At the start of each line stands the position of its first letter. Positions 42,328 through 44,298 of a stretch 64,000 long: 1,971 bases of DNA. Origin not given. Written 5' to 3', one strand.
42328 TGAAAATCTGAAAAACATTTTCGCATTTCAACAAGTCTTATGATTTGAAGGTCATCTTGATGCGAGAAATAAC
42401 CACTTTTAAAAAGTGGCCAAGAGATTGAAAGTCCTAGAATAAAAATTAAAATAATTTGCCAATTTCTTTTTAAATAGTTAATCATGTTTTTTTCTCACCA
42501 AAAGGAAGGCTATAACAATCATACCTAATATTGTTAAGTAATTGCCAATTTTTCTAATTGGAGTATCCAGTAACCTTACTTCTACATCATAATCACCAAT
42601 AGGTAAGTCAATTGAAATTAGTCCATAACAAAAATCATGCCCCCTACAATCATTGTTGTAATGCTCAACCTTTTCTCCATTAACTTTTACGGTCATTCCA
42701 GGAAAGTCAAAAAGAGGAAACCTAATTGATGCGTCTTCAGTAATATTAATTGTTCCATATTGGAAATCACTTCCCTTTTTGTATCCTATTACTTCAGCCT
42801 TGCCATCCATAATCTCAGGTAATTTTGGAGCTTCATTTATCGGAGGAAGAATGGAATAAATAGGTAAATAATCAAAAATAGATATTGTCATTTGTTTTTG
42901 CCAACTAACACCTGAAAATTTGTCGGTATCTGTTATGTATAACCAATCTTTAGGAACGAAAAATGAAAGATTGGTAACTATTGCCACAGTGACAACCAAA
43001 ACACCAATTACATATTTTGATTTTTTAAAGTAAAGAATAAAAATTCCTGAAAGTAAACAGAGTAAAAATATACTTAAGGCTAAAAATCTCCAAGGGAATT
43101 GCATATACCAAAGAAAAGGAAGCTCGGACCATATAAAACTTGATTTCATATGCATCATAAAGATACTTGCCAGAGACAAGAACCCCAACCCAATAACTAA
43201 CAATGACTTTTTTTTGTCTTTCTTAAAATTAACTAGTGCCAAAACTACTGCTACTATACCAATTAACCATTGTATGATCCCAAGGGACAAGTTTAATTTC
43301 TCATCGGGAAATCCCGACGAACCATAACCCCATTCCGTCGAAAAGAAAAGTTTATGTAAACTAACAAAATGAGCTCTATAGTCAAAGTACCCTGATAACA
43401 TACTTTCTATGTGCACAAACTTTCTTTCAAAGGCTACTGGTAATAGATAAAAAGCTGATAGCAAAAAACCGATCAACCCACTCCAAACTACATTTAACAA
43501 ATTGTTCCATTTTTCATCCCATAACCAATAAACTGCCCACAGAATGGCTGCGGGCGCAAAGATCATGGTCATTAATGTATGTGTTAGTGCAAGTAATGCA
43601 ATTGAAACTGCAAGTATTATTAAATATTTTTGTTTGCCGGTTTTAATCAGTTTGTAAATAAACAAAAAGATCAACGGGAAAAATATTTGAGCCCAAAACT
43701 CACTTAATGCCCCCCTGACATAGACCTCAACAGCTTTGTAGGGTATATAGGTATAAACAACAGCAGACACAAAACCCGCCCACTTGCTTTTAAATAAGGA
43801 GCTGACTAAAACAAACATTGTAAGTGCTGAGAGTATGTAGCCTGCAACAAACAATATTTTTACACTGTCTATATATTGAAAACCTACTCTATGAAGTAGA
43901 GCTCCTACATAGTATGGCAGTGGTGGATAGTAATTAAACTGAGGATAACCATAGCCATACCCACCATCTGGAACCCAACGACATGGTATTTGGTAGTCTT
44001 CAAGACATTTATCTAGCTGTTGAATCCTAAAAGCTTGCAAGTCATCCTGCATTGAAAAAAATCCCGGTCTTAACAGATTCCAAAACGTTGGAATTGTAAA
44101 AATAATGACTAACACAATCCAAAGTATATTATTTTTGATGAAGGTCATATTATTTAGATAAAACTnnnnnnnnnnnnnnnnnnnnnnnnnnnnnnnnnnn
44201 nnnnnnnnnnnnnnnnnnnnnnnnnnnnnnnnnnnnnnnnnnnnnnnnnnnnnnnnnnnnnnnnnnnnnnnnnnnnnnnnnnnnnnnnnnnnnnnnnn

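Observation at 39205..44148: Three tandem paralogs of a PTPS-related-like membrane protein family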

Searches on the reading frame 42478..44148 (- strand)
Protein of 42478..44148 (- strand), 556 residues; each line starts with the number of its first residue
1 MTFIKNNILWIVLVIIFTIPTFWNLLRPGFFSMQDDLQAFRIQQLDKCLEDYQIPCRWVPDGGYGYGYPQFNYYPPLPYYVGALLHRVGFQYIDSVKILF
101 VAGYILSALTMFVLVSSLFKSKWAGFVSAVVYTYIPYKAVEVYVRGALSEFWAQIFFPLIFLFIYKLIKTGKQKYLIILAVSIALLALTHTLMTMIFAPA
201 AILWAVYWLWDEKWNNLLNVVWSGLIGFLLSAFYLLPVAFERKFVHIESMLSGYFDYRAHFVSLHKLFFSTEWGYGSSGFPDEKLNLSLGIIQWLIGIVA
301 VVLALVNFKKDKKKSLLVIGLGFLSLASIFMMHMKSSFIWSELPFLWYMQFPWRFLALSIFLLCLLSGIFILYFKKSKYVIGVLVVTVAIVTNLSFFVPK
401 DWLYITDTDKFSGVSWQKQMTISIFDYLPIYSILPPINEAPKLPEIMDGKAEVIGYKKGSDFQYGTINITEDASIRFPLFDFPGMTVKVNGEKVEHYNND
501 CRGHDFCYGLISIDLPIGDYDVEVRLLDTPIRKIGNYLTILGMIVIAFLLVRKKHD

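Call 3: search_protein_families(library=pfam, proteins=[window:42478-44148:-], max_evalue=0.01)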
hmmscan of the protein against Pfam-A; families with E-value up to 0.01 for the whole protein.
window:42478-44148:- (556 aa): 2 families
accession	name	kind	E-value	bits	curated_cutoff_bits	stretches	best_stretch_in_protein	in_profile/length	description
PF10131.15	PTPS_related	-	1.6e-10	40.5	26.4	1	71-397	1-307/621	6-pyruvoyl-tetrahydropterin synthase related domain; membrane protein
PF09586.16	YfhO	-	2.7e-05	23.2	28.5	0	98-397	94-385/835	Bacterial membrane protein YfhO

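Call 4: search_protein_families(library=ncbifam, proteins=[window:42478-44148:-], max_evalue=0.01)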
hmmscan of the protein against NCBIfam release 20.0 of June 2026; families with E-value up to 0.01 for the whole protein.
window:42478-44148:- (556 aa): 0 families

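Call 10: find_homologous_proteins(query=window:42478-44148:-, max_evalue=0.00001)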
Query window:42478-44148:- (556 aa): 2238 proteins with E <= 0.00001 among 8000 candidates; the best 120 are listed.
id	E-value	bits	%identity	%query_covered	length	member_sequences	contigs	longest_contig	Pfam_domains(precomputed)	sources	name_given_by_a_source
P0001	0.0e+0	1261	100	100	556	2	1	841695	PF10131.16,PF09586.17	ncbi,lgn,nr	ncbi:MAG: 6-pyruvoyl-tetrahydropterin synthase-related protein [bacterium]|nr:MAG: 6-pyruvoyl-tetrah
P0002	2.8e-294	996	75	99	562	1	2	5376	-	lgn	-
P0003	1.4e-291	987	75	99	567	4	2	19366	-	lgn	-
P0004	7.5e-288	974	74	99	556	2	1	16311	-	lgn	-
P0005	2.9e-287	972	73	99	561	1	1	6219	-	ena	-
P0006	7.9e-287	971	74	100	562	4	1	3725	PF10131.16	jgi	jgi:hypothetical protein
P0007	1.9e-286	970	74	99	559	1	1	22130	-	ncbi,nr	ncbi:hypothetical protein KBD45_03390 [Candidatus Dojkabacteria bacterium]|nr:hypothetical protein [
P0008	2.2e-286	969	74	99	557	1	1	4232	-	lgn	-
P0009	2.5e-285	966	75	98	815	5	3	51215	PF10131.16,PF13641.13,PF00535.33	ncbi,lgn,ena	ncbi:MAG: glycosyltransferase [Patescibacteria group bacterium]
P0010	1.0e-284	964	73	99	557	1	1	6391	-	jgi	jgi:hypothetical protein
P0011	2.6e-279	946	74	96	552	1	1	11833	-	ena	-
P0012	1.0e-278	944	74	96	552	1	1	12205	-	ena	-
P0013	2.0e-277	940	74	96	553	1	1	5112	-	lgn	-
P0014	8.8e-277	938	74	96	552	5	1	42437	-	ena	-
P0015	3.6e-275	932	71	99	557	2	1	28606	-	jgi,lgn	-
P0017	2.4e-274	930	73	95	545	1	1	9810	PF10131.16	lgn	-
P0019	1.0e-273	928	71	98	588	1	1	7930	PF10131.16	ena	-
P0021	1.8e-272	924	71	97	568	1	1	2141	PF10131.16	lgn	-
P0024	1.5e-270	917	69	99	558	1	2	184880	PF10131.16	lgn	-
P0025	1.9e-270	917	68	99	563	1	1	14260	PF10131.16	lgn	-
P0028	3.9e-268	909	70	99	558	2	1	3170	PF10131.16,PF09586.17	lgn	-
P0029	8.5e-268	908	71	96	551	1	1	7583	PF10131.16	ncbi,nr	ncbi:MAG: 6-pyruvoyl-tetrahydropterin synthase-related protein [Candidatus Woesebacteria bacterium]|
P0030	1.3e-266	904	70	99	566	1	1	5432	PF10131.16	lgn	-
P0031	3.2e-265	900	69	99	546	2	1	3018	PF10131.16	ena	-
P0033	2.3e-263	893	69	98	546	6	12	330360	PF10131.16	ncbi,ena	ncbi:MAG: 6-pyruvoyl-tetrahydropterin synthase-related protein [Patescibacteria group bacterium]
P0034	3.3e-261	886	67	100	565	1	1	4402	PF10131.16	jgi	-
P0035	6.6e-260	882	66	100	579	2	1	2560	PF09586.17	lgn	-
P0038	1.5e-255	868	67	98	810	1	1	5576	PF10131.16,PF13641.13,PF00535.33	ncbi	-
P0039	3.4e-255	866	65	99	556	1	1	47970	PF10131.16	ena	-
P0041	1.8e-254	864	66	98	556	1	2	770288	PF10131.16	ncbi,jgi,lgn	-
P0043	4.5e-254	863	66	100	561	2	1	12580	PF10131.16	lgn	-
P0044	8.3e-254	862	66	97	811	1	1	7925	PF10131.16,PF13641.13,PF00535.33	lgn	-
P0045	1.2e-253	861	66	100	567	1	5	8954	PF10131.16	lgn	-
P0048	3.8e-253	860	66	99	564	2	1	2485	PF10131.16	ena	-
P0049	8.4e-253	859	66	98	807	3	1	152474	PF13632.13,PF10131.16,PF13641.13,PF00535.33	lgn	-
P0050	1.2e-252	858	66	99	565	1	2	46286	PF10131.16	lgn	-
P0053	2.4e-252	857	67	98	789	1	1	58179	PF13712.13,PF13632.13,PF10131.16,PF13641.13,PF00535.33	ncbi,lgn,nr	ncbi:MAG TPA: glycosyltransferase [Patescibacteria group bacterium]|nr:glycosyltransferase [Patescib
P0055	4.4e-252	856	66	98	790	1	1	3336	PF13712.13,PF13632.13,PF10131.16,PF13641.13,PF00535.33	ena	-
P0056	1.1e-251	855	67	96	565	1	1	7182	PF09586.17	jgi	jgi:uncharacterized membrane protein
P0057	1.5e-251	854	65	100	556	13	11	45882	PF10131.16,PF09586.17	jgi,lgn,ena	-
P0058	2.8e-251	854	66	96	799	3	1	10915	PF13712.13,PF13632.13,PF10131.16,PF13641.13,PF00535.33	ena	-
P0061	2.9e-250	850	66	99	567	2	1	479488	PF10131.16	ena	-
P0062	8.5e-250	849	65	99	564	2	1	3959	PF10131.16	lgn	-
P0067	7.3e-249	846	65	99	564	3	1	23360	PF10131.16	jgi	-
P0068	9.8e-249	845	70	91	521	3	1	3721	PF10131.16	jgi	jgi:hypothetical protein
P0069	1.2e-248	845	66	97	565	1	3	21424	PF10131.16,PF09586.17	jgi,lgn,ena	jgi:uncharacterized membrane protein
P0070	1.4e-248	845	65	98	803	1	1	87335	PF10131.16,PF13641.13,PF00535.33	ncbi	-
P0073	3.7e-248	843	64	99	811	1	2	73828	PF13632.13,PF10111.15,PF13641.13,PF09586.17,PF00535.33,PF13231.13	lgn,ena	-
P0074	5.6e-248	843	65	99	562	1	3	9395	PF13231.13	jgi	-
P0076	3.8e-247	840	65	96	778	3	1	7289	PF10131.16,PF13641.13,PF00535.33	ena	-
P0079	3.4e-246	837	66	97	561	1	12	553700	PF09586.17,PF13231.13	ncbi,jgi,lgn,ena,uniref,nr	ncbi:MAG: hypothetical protein UT58_C0001G0029 [Microgenomates group bacterium GW2011_GWC1_39_7b]|un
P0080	8.4e-246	835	65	100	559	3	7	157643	PF10131.16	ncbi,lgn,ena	ncbi:MAG: 6-pyruvoyl-tetrahydropterin synthase-related protein [Patescibacteria group bacterium]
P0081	1.2e-245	835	65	96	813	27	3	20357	PF10131.16,PF13641.13,PF00535.33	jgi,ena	-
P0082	1.2e-245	835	65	99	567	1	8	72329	PF10131.16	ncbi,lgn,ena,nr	ncbi:hypothetical protein ISR94_01310 [Candidatus Microgenomates bacterium]|nr:hypothetical protein 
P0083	1.7e-245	834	67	96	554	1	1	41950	PF10131.16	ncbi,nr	ncbi:MAG: hypothetical protein QMD92_00355 [bacterium]|nr:hypothetical protein [bacterium]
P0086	5.1e-245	833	65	97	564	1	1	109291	PF09586.17,PF13231.13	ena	-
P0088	3.0e-244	830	64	99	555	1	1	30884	PF10131.16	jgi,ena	-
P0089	3.5e-244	830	63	99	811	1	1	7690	PF10111.15,PF13641.13,PF09586.17,PF00535.33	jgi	jgi:GT2 family glycosyltransferase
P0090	3.8e-244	830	65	99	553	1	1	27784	PF10131.16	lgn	-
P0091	1.9e-243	828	64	97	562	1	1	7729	PF10131.16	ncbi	-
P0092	2.4e-243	827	65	95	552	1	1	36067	PF10131.16,PF13231.13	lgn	-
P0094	7.4e-243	826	63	99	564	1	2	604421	PF13231.13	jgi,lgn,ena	jgi:hypothetical protein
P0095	1.9e-242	824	64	98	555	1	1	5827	PF10131.16,PF09586.17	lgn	-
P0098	2.7e-242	824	64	98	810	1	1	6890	PF10131.16,PF13641.13,PF00535.33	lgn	-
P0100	1.0e-241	822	63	96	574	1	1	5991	PF10131.16,PF09586.17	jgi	jgi:hypothetical protein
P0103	7.9e-241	819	66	96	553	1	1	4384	PF10131.16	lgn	-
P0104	1.0e-240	819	64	96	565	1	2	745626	PF10131.16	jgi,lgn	jgi:hypothetical protein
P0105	1.0e-240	819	64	96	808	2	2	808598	PF13641.13,PF09586.17,PF00535.33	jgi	jgi:GT2 family glycosyltransferase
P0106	3.2e-240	817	64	96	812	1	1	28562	PF13712.13,PF13632.13,PF10131.16,PF13641.13,PF09586.17,PF00535.33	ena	-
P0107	4.2e-240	817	63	96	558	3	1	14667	PF10131.16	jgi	jgi:hypothetical protein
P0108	5.8e-240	816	66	93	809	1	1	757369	PF13641.13,PF09586.17,PF00535.33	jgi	jgi:GT2 family glycosyltransferase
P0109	5.8e-240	816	67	92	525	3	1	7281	PF10131.16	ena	-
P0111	1.0e-239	815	64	98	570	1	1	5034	PF10131.16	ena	-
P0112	1.3e-239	815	63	100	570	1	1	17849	PF10131.16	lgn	-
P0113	1.7e-239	815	63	99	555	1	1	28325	PF13231.13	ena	-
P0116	3.5e-239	814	62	99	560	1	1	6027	PF09586.17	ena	-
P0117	3.6e-239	814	62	100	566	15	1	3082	PF10131.16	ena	-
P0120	1.1e-238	812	62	100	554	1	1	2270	PF10131.16,PF13231.13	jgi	jgi:hypothetical protein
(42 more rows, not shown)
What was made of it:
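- Closest known: YfhO. Same: Some orthologs carry PF09586 hits (calls 3, 10).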

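Call 11: find_encoding_contigs(protein=P0079, flank=10000, max_places=3)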
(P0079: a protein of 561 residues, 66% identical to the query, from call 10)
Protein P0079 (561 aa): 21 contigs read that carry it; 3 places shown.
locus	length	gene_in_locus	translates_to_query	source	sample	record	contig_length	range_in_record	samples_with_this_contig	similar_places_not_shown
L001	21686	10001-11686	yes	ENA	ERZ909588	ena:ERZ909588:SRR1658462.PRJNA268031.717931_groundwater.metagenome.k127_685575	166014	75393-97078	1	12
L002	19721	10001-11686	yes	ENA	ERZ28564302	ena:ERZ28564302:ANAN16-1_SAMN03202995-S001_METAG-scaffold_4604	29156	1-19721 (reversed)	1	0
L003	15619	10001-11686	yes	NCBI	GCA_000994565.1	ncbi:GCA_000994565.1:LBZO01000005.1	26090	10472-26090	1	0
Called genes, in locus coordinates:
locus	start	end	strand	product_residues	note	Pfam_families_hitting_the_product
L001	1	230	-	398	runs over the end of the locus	PF07690:MFS_1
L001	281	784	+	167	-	-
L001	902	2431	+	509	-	PF02366:PMT, PF13231:PMT_2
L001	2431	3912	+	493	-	PF01943:Polysacc_synt, PF13440:Polysacc_synt_3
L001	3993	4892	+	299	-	PF00535:Glycos_transf_2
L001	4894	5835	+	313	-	PF00535:Glycos_transf_2, PF13641:Glyco_tranf_2_3, PF10111:Glyco_tranf_2_2 (faint)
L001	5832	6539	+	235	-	-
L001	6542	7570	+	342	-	PF13439:Glyco_transf_4 (faint), PF00534:Glycos_transf_1, PF13692:Glyco_trans_1_4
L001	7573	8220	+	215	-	PF08003:Methyltransf_9 (weak), PF01209:Ubie_methyltran, PF13489:Methyltransf_23, PF13847:Methyltransf_31, PF08241:Methyltransf_11, PF08242:Methyltransf_12, PF13649:Methyltransf_25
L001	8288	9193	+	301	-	PF00535:Glycos_transf_2, PF10111:Glyco_tranf_2_2 (faint), PF13641:Glyco_tranf_2_3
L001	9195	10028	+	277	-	PF00535:Glycos_transf_2, PF10111:Glyco_tranf_2_2 (weak), PF13641:Glyco_tranf_2_3, PF13506:Glyco_transf_21 (faint), PF13712:Glyco_tranf_2_5 (weak), PF13632:Glyco_trans_2_3 (weak)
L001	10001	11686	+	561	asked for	PF09586:YfhO (faint), PF13231:PMT_2 (weak)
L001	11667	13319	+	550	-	PF10131:PTPS_related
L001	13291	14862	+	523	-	PF13231:PMT_2 (weak)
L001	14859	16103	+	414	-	PF09594:GT87 (weak), PF05007:Mannosyl_trans (weak)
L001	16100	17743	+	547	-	-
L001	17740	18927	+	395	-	PF09594:GT87 (weak)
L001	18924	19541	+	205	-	-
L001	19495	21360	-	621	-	-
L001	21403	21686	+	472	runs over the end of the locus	PF13231:PMT_2 (weak)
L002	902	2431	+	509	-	PF02366:PMT, PF13231:PMT_2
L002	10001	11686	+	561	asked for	PF09586:YfhO (faint), PF13231:PMT_2 (weak)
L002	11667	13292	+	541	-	PF10131:PTPS_related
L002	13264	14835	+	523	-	PF13231:PMT_2 (weak)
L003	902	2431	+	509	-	PF02366:PMT, PF13231:PMT_2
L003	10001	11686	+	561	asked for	PF09586:YfhO (faint), PF13231:PMT_2 (weak)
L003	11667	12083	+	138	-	PF10131:PTPS_related (faint)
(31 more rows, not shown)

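Call 12: find_encoding_contigs(protein=P0105, flank=10000, max_places=2)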
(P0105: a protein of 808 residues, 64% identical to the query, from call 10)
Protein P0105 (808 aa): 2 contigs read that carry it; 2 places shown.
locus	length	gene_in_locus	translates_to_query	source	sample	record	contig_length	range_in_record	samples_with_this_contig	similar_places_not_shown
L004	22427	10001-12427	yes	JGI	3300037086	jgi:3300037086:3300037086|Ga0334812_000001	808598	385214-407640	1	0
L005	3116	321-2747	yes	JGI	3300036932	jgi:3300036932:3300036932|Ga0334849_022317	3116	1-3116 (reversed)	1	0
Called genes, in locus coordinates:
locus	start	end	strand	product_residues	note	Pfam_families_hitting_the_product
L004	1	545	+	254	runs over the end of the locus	PF00535:Glycos_transf_2, PF10111:Glyco_tranf_2_2 (weak), PF13641:Glyco_tranf_2_3 (weak)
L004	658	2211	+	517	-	PF02366:PMT, PF13231:PMT_2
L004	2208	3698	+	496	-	PF01943:Polysacc_synt, PF13440:Polysacc_synt_3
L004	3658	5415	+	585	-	-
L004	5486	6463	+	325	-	PF00535:Glycos_transf_2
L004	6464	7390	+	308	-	PF13641:Glyco_tranf_2_3, PF00535:Glycos_transf_2, PF13632:Glyco_trans_2_3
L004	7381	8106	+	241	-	PF00535:Glycos_transf_2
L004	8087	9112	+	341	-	PF13439:Glyco_transf_4 (weak), PF00534:Glycos_transf_1, PF13692:Glyco_trans_1_4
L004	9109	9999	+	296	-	PF00535:Glycos_transf_2, PF10111:Glyco_tranf_2_2 (faint), PF13641:Glyco_tranf_2_3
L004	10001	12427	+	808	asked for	PF00535:Glycos_transf_2, PF09586:YfhO (faint), PF13641:Glyco_tranf_2_3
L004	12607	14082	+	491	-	PF10131:PTPS_related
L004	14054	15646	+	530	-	PF13231:PMT_2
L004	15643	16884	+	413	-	PF09594:GT87 (weak)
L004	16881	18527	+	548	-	-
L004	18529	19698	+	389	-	PF09594:GT87 (weak)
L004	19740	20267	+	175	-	-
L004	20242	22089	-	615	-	-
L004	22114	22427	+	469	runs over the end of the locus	PF13231:PMT_2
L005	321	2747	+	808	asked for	PF00535:Glycos_transf_2, PF09586:YfhO (faint), PF13641:Glyco_tranf_2_3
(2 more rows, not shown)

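Call 21: search_solved_structures(query=A1, max_evalue=10, show_alignments=2)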
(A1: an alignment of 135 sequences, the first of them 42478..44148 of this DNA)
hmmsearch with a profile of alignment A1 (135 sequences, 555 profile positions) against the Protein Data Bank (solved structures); distinct sequences matched with E-value up to 10: 1.
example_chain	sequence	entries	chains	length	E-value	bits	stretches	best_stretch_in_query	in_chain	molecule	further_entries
2zdi_A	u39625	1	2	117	2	9.9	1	398-478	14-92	Prefoldin subunit beta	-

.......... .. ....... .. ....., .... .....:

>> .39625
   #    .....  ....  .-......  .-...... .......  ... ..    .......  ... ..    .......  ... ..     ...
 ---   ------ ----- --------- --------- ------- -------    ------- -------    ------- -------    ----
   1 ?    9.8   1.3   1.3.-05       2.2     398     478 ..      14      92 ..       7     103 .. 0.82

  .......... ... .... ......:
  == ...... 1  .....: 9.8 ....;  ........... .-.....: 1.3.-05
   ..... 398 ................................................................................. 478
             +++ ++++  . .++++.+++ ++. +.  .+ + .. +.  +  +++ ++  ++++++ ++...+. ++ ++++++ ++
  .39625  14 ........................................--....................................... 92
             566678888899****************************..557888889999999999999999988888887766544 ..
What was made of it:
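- Tried and rejected: PDB search by sequence profile: nothing relevant, only a prefoldin chain at E = 2 (call 21).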

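Call 27: predict_structure(alignment_id=A1)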
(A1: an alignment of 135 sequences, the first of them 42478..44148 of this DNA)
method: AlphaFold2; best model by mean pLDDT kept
length: 556 residues; sequences in the alignment: 135
mean_pLDDT: 94.5   pTM: 0.93
mean pLDDT of the five models: 94.5, 94.2, 93.6, 93.6, 93.0
residues with pLDDT >= 90: 494; 70-90: 49; 50-70: 13; < 50: 0
segments of 3 or more residues with pLDDT < 50: none
pLDDT, mean of each block of 10 residues (from residue 1): 75 98 96 92 97 94 93 94 98 98 98 97 98 96 95 98 98 98 98 96 98 98 98 96 86 82 94 76 85 97 98 97 98 96 90 95 98 97 98 95 95 93 88 91 96 96 97 97 96 97 92 98 97 97 98 77
secondary structure, 60 per line:
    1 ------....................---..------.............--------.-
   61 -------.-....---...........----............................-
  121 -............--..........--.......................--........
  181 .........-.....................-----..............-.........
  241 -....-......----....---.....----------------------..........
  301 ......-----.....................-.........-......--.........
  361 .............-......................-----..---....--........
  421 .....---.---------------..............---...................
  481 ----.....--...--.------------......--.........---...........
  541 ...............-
elements in order: H7-26 H38-50 H70-73 H77-87 H92-119 H122-133 H136-145 H148-170 H173-189 H191-211 H217-230 H232-240 H247-252 H257-260 H264-268 H291-306 H312-332 H334-342 H344-349 H352-373 H375-396 H407-410 H413-425 E445-458 E462-480 E485-489 E492-494 E510-515 E518-526 H530-555
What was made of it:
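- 42562..42960 (-): Extracytoplasmic beta-sandwich domain of P3 (residues 397-529), inserted between TM11 and the C-terminal anchor helix TM12 (530-555). AF2 secondary structure (call 27).
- On PMT_2 (PF13231) / CAZy GT39-like: The only outer domain is a C-terminal beta-sandwich (call 27).
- On YfhO (PF09586): A beta-sandwich at 397-529 lies between TM11 and TM12 (call 27).
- The whole protein is accounted for by a GT-C core, a beta-sandwich and a TM anchor (call 27).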

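Call 30: fold_search(model_id=the predicted structure, library=pdb)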
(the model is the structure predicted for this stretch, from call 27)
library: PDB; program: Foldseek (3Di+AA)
matches with E <= 10: 278; with E <= 0.001: 8
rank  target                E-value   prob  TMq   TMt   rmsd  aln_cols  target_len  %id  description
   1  8pn9_A                2.2e-04  1.00  0.45  0.39   8.9       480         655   13  Structure of human oligosaccharyltransferase OST-A complex bound to NGI-1 (released 2024-05-08)
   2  5ogl_A                3.6e-04  1.00  0.40  0.33   9.6       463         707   12  Structure of bacterial oligosaccharyltransferase PglB in complex with an acceptor peptide and an lipid-linked oligosac (released 2017-10-25)
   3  8if8_B                3.9e-04  1.00  0.39  0.36  11.7       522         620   12  Arabinosyltransferase AftA (released 2023-05-31)
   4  3waj                  4.1e-04  1.00  0.38  0.28  11.2       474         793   12  Crystal structure of the Archaeoglobus fulgidus oligosaccharyltransferase (O29867_ARCFU) complex with Zn and sulfate (released 2013-10-30)
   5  6s7t_A                4.2e-04  1.00  0.40  0.33  16.0       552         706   11  Cryo-EM structure of human oligosaccharyltransferase complex OST-B (released 2019-12-18)
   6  5gmy_A                5.3e-04  1.00  0.38  0.27  12.7       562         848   12  Crystal structure of the Archaeoglobus fulgidus oligosaccharyltransferase (O29867_ARCFU) tethered with an acceptor pep (released 2017-02-01)
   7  6gxc_A                5.5e-04  1.00  0.40  0.32   9.6       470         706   11  Bacterial oligosaccharyltransferase PglB in complex with an inhibitory peptide and a reactive lipid-linked oligosaccha (released 2018-11-14)
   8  7oci_F                7.5e-04  1.00  0.41  0.37  14.2       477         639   14  Cryo-EM structure of yeast Ost6p containing oligosaccharyltransferase complex (released 2022-02-16)
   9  9n9j_I                1.4e-03  1.00  0.40  0.33  13.7       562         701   12  Structure of a GRP94 folding intermediate engaged with a CCDC134- and FKBP11-bound secretory translocon (released 2025-11-19)
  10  8b6l_I                1.6e-03  1.00  0.40  0.34  13.4       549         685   12  Subtomogram average of the human Sec61-TRAP-OSTA-translocon (released 2022-12-07)
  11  7bve_A                1.6e-03  1.00  0.34  0.21  21.0       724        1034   10  Cryo-EM structure of Mycobacterium smegmatis arabinosyltransferase EmbC2-AcpM2 in complex with ethambutol (released 2020-04-29)
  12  8age_A                2.1e-03  1.00  0.43  0.38  10.6       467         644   12  Structure of yeast oligosaccharylransferase complex with acceptor peptide bound (released 2022-12-07)
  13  7bvc_B                3.0e-03  0.99  0.36  0.21  20.4       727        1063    8  Cryo-EM structure of Mycobacterium smegmatis arabinosyltransferase EmbA-EmbB-AcpM2 in complex with ethambutol (released 2020-04-29)
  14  5f15                  3.3e-03  1.00  0.36  0.36   9.0       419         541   10  Crystal Structure of ArnT from Cupriavidus metallidurans bound to Undecaprenyl phosphate (released 2016-02-17)
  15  3rce_A                3.6e-03  1.00  0.44  0.37  12.7       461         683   11  Bacterial oligosaccharyltransferase PglB (released 2011-06-15)
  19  7bvc_A                9.5e-03  0.99  0.36  0.21  20.2       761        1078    8  Cryo-EM structure of Mycobacterium smegmatis arabinosyltransferase EmbA-EmbB-AcpM2 in complex with ethambutol (released 2020-04-29)
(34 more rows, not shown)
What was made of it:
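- Pmt4 and DPY19 appear among the fold hits (call 30).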
